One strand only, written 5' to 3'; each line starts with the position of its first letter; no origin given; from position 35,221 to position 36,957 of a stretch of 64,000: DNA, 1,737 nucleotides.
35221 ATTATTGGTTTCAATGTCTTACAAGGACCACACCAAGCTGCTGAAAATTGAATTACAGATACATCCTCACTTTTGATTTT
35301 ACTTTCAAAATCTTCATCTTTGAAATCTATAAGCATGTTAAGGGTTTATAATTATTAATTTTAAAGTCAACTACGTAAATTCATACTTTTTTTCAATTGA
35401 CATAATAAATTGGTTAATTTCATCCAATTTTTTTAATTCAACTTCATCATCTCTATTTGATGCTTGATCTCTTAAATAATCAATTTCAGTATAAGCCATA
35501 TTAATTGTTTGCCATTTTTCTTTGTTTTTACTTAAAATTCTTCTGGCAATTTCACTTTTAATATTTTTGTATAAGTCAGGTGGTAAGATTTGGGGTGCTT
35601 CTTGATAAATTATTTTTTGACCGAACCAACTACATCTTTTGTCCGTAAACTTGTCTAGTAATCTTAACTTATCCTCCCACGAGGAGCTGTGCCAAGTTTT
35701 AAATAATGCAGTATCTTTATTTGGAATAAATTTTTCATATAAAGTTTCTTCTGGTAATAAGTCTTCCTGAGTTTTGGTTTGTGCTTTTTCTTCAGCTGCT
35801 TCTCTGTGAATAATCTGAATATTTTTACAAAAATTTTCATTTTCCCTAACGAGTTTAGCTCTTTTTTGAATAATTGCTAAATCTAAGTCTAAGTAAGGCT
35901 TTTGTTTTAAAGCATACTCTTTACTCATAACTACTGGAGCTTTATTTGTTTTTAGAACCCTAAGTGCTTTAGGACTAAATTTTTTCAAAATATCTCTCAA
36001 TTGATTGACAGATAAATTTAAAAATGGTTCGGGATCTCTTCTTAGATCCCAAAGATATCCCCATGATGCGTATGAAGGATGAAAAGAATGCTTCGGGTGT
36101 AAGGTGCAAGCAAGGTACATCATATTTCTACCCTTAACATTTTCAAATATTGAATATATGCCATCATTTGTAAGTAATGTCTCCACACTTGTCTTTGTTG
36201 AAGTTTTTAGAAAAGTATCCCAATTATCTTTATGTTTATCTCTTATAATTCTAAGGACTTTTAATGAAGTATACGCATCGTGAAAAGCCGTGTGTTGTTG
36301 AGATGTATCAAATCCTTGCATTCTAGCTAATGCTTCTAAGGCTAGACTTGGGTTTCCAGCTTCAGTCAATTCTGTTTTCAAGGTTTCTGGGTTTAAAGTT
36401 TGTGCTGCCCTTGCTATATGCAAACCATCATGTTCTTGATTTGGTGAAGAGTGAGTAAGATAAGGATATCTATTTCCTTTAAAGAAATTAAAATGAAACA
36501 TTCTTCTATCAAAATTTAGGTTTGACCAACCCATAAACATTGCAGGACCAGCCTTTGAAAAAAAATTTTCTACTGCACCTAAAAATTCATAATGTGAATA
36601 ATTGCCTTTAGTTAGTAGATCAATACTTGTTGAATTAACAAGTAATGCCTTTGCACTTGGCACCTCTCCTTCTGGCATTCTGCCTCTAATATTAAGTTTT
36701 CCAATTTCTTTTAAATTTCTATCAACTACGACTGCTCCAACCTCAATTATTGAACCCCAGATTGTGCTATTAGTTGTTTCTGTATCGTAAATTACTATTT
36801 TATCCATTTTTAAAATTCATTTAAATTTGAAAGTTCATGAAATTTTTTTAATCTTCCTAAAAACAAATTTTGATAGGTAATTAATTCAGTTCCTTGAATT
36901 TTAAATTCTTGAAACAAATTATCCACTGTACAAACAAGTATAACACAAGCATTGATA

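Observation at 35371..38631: Tightly packed rmuC / PD-(D/E)XK nuclease / exonuclease I operon: a three-component DNA-end processing module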

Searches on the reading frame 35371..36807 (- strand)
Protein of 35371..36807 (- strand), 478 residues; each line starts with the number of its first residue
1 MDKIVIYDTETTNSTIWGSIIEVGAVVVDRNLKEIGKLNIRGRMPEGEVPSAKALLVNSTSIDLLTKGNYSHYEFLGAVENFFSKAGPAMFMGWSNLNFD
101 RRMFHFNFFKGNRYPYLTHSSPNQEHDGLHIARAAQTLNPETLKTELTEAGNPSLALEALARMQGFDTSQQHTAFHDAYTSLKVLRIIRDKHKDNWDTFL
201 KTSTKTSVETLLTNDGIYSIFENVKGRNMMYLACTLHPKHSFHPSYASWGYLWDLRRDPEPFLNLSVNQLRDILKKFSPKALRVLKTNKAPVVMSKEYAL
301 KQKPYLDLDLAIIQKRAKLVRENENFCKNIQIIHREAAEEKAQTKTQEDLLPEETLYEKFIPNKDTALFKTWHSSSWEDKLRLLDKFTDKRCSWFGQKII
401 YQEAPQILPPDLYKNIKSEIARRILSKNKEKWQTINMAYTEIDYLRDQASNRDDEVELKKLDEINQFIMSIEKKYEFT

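Call 3: search_protein_families(library=pfam, proteins=[window:35371-36807:-], max_evalue=0.01)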
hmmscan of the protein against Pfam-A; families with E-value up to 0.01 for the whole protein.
window:35371-36807:- (478 aa): 2 families
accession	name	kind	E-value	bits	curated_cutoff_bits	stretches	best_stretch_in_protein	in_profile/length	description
PF08411.15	Exonuc_X-T_C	-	6.7e-16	58.6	27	1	243-467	41-266/269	Exonuclease C-terminal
PF00929.31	RNase_T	-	1.5e-05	26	24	1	5-185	1-164/164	Exonuclease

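Call 4: search_protein_families(library=ncbifam, proteins=[window:35371-36807:-], max_evalue=0.01)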
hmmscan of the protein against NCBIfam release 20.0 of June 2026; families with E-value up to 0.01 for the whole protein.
window:35371-36807:- (478 aa): 2 families
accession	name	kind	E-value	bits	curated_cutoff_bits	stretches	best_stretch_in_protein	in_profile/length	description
NF008746.0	PRK11779.1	equivalog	2.6e-32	112.1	260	1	4-471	9-473/477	exodeoxyribonuclease I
NF006316.0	PRK08517.1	equivalog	0.00064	19.1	247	0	156-188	197-229/270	3'-5' exonuclease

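Call 7: search_protein_families(library=phrogs, proteins=[window:35371-36807:-], max_evalue=0.01)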
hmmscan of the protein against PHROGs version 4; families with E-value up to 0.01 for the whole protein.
window:35371-36807:- (478 aa): 2 families
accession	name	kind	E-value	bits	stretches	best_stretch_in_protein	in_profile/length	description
phrog_19080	-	unknown function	3.3e-35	122.6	1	4-459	7-465/477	-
phrog_192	-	DNA, RNA and nucleotide metabolism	4.7e-16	60.1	1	1-270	105-307/397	DNA polymerase exonuclease subunit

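Call 8: search_protein_families(library=padloc, proteins=[window:35371-36807:-], max_evalue=0.01)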
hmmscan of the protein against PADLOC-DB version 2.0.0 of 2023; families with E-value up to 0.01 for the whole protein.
window:35371-36807:- (478 aa): 2 families
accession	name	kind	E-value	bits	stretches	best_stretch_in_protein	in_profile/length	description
PDLC03817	RTasSbcB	-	2.9e-58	195.9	1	5-467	3-432/436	DRT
PDLC01247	DEDDh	-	8.6e-10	37.4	1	5-185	1-138/139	"CAS-I,CAS-II,CAS-III,CAS-IV,CAS-V,CAS-VI; associated"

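Call 17: search_solved_structures(query=window:35371-36807:-, max_evalue=0.001, show_alignments=1)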
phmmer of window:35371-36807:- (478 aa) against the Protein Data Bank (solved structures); distinct sequences matched with E-value up to 0.001: 4.
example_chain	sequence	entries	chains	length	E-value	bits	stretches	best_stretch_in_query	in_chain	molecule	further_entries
4rg8_A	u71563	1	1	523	5.7e-16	61.4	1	45-413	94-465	Exonuclease I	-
4jrp_A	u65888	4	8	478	5.8e-12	48.2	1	25-391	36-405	Exodeoxyribonuclease I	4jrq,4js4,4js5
4hcb_A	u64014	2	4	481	5.9e-12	48.2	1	25-391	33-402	Exodeoxyribonuclease I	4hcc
1fxx_A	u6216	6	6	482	6e-12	48.2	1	25-391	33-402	EXONUCLEASE I | Exodeoxyribonuclease I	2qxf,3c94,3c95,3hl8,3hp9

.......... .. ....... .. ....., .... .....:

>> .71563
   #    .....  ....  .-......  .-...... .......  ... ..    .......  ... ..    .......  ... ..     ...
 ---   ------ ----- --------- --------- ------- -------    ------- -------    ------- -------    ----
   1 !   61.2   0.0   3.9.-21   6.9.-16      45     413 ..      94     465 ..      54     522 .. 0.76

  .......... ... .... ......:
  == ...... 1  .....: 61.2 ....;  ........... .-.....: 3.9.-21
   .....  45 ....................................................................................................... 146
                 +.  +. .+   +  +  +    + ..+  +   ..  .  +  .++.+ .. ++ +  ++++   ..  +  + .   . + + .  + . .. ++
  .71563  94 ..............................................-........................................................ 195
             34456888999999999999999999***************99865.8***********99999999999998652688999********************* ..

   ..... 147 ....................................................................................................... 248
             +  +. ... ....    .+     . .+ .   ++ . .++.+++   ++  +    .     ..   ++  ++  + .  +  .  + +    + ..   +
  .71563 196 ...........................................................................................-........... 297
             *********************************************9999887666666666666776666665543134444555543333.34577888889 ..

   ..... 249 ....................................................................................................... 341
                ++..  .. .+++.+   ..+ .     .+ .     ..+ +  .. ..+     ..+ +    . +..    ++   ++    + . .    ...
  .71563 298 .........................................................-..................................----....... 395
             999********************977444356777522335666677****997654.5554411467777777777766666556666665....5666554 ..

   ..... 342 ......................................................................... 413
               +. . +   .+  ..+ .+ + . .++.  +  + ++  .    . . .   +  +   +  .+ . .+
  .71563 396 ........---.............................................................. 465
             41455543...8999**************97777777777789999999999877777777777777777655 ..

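Call 30: search_dna_similar(query=window:35371-36807:-, collection=phages, mode=protein, max_rows=40)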
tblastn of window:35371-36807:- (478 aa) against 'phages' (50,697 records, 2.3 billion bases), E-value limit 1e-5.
No match.

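Call 82: search_dna_similar(query=window:35371-36807:-, collection=plasmids, mode=protein, max_rows=25, max_evalue=0.001)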
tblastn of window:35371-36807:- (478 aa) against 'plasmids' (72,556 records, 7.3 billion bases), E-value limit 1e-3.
Records with a match: 24; places in all: 24; records where one place covers at least 80% of the query: 9.
Best place of each record, by identity: <60% 24.
By first word of the organism name: Rhizobium 7; Vibrio 4; Pseudomonas 3; Proteus 2; Mesorhizobium 1; Methylocystis 1; Bosea 1; Pseudosulfitobacter 1; Ilyobacter 1; Aeromonas 1; and 2 more.
By predicted mobility (MOB-suite, as given by PLSDB): non-mobilizable 13; conjugative 7; mobilizable 4.
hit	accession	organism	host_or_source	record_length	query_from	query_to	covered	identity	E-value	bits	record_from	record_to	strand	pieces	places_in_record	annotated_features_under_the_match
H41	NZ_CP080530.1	Mesorhizobium sp. AR02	Oxytropis sp.,Cell culture,root nodule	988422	4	453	94%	27.8%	1e-43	172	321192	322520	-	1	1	exonuclease domain-containing protein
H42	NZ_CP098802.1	Rhizobium anhuiense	Trifolium dubium,Cell culture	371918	5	445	92%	27.2%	2e-41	165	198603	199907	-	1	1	exonuclease domain-containing protein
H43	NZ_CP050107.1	Rhizobium leguminosarum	Trifolium repens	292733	5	463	96%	25.9%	7e-38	155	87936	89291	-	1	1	exonuclease domain-containing protein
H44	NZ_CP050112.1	Rhizobium leguminosarum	Trifolium repens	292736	5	463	96%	25.9%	7e-38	155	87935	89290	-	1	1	exonuclease domain-containing protein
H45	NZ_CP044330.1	Methylocystis rosea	-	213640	5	453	94%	25.8%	5e-39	158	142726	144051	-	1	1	exonuclease domain-containing protein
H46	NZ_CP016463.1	Bosea sp. RAC05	Microbial isolate,Algal phycosphere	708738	4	443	92%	24.3%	5e-13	79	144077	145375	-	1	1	exonuclease domain-containing protein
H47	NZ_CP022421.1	Pseudosulfitobacter pseudonitzschiae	Skeletonema marinoi strain RO5AC,Cell ...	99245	3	428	89%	25.1%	1e-35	148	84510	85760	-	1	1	exonuclease domain-containing protein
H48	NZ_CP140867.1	Rhizobium leguminosarum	Trifolium pratense,whole organism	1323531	1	451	94%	22.8%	6e-18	95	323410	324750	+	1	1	record has no annotation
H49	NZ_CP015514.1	Vibrio vulnificus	Mactra veneriformis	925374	6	373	77%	25.5%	2e-11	74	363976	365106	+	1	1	sbcB: exodeoxyribonuclease I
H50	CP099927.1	Vibrio parahaemolyticus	Anadara tuberculosa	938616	6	373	77%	25.5%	2e-11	74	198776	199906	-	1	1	sbcB: exodeoxyribonuclease I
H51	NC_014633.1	Ilyobacter polytropus DSM 2926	marine mud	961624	20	442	88%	20.9%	3e-9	67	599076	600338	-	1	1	sbcB: exodeoxyribonuclease I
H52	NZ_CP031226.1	Pseudomonas amygdali pv. lachrymans str. M301315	-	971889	1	358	75%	23.5%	1e-16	91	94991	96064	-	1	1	sbcB: exodeoxyribonuclease I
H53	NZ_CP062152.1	Vibrio parahaemolyticus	oyster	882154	39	373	70%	25.0%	6e-11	73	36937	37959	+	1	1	sbcB: exodeoxyribonuclease I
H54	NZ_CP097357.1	Vibrio parahaemolyticus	oyster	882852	39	373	70%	25.0%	6e-11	73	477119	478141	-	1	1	sbcB: exodeoxyribonuclease I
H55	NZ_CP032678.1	Pseudomonas sp. Leaf58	Arabidopsis,whole organism,phyllosphere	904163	3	331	69%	24.8%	9e-15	85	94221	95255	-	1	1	sbcB: exodeoxyribonuclease I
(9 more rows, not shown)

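Call 84: get_annotated_region(hit=H41, flank=6000)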
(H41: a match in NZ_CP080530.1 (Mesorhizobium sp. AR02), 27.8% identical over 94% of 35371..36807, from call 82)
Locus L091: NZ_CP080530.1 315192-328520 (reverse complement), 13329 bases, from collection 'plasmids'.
description: Mesorhizobium sp. AR02 plasmid pMspAR02c, complete sequence
organism: Mesorhizobium sp. AR02 (NCBI taxid 2865837)
taxonomy: Bacteria; Pseudomonadota; Alphaproteobacteria; Hyphomicrobiales; Phyllobacteriaceae; Mesorhizobium; Mesorhizobium sp. AR02
host: -; source: Oxytropis sp.,Cell culture,root nodule; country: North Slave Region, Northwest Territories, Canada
typing (MOB-suite, as given by PLSDB): conjugative; relaxase MOBP,MOBP,MOBP; mating-pair formation MPF_T
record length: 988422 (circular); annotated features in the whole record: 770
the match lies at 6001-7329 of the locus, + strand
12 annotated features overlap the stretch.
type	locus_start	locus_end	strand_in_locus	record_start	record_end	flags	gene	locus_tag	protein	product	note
CDS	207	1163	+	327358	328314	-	-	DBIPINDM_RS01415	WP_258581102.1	nucleotidyltransferase domain-containing protein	-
CDS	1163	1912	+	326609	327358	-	-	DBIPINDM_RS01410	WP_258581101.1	sugar phosphate isomerase/epimerase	-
CDS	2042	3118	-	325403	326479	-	-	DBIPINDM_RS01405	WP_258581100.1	ThiF family adenylyltransferase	-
CDS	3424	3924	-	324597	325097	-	-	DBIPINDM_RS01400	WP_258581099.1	hypothetical protein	-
CDS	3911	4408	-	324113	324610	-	-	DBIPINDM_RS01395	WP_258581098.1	hypothetical protein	-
CDS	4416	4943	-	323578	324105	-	-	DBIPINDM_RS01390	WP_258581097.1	hypothetical protein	-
CDS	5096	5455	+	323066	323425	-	-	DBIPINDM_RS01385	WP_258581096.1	helix-turn-helix transcriptional regulator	-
CDS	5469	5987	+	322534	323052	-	-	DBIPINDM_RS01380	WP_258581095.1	ImmA/IrrE family metallo-endopeptidase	-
CDS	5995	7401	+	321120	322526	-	-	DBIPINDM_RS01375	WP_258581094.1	exonuclease domain-containing protein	-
CDS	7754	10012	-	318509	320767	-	-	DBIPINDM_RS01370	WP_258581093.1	DEAD/DEAH box helicase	-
CDS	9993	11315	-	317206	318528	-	-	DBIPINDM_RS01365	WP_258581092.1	ATP-binding protein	-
CDS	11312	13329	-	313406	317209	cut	-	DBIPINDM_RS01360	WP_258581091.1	TerB N-terminal domain-containing protein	-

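Call 85: get_annotated_region(hit=H45, flank=6000)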
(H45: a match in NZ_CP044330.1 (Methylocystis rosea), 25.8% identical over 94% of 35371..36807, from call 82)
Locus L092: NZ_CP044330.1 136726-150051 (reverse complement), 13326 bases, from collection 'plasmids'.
description: Methylocystis rosea strain BRCS1 plasmid unnamed2, complete sequence
organism: Methylocystis rosea (NCBI taxid 173366)
taxonomy: Bacteria; Pseudomonadota; Alphaproteobacteria; Hyphomicrobiales; Methylocystaceae; Methylocystis; Methylocystis rosea
host: -; source: -; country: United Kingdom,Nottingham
typing (MOB-suite, as given by PLSDB): mobilizable; relaxase MOBP
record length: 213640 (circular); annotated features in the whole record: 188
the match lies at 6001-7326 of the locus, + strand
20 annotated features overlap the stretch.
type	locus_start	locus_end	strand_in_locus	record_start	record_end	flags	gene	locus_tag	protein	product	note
CDS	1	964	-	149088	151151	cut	-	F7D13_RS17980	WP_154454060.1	ParB/RepB/Spo0J family partition protein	-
CDS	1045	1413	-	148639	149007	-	-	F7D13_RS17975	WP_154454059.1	hypothetical protein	-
CDS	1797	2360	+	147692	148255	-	-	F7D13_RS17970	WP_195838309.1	transcriptional regulator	-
CDS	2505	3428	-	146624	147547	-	-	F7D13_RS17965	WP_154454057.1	ThiF family adenylyltransferase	-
CDS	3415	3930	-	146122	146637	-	-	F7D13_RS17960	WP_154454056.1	hypothetical protein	-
CDS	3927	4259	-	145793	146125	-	-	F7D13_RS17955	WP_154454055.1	hypothetical protein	-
CDS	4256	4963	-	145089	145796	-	-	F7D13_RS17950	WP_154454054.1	multiubiquitin domain-containing protein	-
CDS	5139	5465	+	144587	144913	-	-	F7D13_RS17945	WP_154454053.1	helix-turn-helix transcriptional regulator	-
CDS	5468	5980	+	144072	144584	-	-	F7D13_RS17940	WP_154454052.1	ImmA/IrrE family metallo-endopeptidase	-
CDS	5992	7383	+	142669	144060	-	-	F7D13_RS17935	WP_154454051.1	exonuclease domain-containing protein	-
CDS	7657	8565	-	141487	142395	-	-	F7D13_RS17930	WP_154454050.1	toprim domain-containing protein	-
CDS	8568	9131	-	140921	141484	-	-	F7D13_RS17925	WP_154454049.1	thermonuclease family protein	-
CDS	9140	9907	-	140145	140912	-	-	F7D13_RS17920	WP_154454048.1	hypothetical protein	-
CDS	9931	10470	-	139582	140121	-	-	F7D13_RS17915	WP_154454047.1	hypothetical protein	-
CDS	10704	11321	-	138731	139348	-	-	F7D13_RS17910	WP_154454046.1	hypothetical protein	-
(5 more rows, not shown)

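Call 86: get_annotated_region(hit=H47, flank=6000)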
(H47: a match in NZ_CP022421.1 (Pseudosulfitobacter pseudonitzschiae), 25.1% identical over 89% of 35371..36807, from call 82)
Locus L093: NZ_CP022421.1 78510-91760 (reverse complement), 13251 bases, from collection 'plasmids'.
description: Pseudosulfitobacter pseudonitzschiae strain SMR1 plasmid pSMR1-6, complete sequence
organism: Pseudosulfitobacter pseudonitzschiae (NCBI taxid 1402135)
taxonomy: Bacteria; Pseudomonadota; Alphaproteobacteria; Rhodobacterales; Roseobacteraceae; Pseudosulfitobacter; Pseudosulfitobacter pseudonitzschiae
host: -; source: Skeletonema marinoi strain RO5AC,Cell culture,Top-layer sediments; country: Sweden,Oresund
typing (MOB-suite, as given by PLSDB): mobilizable; replicon rep_cluster_392,rep_cluster_517; relaxase MOBP
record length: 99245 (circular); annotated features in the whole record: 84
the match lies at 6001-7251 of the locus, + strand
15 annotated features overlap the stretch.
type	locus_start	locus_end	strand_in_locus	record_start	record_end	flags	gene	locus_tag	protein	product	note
CDS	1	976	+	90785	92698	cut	-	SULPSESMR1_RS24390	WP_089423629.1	type IV secretory system conjugative DNA transfer family protein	-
CDS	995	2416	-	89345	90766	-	-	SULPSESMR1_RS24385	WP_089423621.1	DUF2235 domain-containing protein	-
CDS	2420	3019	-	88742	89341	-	-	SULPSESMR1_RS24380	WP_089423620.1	SLATT domain-containing protein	-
CDS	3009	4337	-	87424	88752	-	-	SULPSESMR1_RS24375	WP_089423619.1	nucleotidyltransferase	-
CDS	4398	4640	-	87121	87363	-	-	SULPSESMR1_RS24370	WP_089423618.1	hypothetical protein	-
CDS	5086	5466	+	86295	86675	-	-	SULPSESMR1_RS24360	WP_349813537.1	helix-turn-helix transcriptional regulator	-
CDS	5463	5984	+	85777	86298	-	-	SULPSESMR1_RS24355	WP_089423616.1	ImmA/IrrE family metallo-endopeptidase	-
CDS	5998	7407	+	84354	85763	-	-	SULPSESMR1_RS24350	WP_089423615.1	exonuclease domain-containing protein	-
CDS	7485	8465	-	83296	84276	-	-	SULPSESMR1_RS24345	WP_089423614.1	ATPase, T2SS/T4P/T4SS family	-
CDS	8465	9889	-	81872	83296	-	-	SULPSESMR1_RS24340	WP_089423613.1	TrbI/VirB10 family protein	-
CDS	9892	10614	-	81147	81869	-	-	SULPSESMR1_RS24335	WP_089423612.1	TrbG/VirB9 family P-type conjugative transfer protein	-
CDS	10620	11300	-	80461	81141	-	-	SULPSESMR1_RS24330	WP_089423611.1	type IV secretion system protein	-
CDS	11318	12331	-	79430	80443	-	-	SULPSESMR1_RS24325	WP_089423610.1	type IV secretion system protein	-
CDS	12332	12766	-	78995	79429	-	-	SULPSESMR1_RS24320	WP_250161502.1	hypothetical protein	-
CDS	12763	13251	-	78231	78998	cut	-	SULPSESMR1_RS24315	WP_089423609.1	type IV secretion system protein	-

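Call 87: get_annotated_region(hit=H42, flank=5000)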
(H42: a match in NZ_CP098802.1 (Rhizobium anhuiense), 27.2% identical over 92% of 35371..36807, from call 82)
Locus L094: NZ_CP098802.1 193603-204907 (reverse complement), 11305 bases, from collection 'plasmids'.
description: Rhizobium anhuiense bv. trifolii strain T24 plasmid pRA_T24_3, complete sequence
organism: Rhizobium anhuiense (NCBI taxid 2018689)
taxonomy: Bacteria; Pseudomonadota; Alphaproteobacteria; Hyphomicrobiales; Rhizobiaceae; Rhizobium; Rhizobium anhuiense
host: -; source: Trifolium dubium,Cell culture; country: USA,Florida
typing (MOB-suite, as given by PLSDB): conjugative; replicon rep_cluster_287; relaxase MOBQ; mating-pair formation MPF_T
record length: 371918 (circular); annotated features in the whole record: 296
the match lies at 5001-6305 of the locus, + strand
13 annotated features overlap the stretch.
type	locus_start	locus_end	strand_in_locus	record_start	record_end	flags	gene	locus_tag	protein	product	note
CDS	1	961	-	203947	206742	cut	-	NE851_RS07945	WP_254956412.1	PD-(D/E)XK nuclease family protein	-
CDS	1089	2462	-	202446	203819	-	-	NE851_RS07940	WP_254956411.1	ThiF family adenylyltransferase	-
CDS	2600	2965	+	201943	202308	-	-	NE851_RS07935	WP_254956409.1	hypothetical protein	-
CDS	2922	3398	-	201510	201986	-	-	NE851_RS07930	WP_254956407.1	hypothetical protein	-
CDS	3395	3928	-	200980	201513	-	-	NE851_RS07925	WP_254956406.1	hypothetical protein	-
CDS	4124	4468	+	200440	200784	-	-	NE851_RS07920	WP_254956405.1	helix-turn-helix domain-containing protein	-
CDS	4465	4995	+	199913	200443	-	-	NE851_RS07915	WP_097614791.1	ImmA/IrrE family metallo-endopeptidase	-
CDS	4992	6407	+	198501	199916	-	-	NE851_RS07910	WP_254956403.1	exonuclease domain-containing protein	-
CDS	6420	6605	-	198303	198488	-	-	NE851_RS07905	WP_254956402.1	hypothetical protein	-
CDS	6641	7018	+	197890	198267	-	-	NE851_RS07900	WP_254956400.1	hypothetical protein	-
CDS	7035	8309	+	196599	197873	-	-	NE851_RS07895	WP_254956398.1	transposase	-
CDS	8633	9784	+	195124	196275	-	-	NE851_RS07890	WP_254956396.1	site-specific integrase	GO:0015074 - DNA integration [Evidence IEA]; GO:0006310 - DNA recombination [Evidence IEA]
CDS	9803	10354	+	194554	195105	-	-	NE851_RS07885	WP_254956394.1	DUF418 domain-containing protein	-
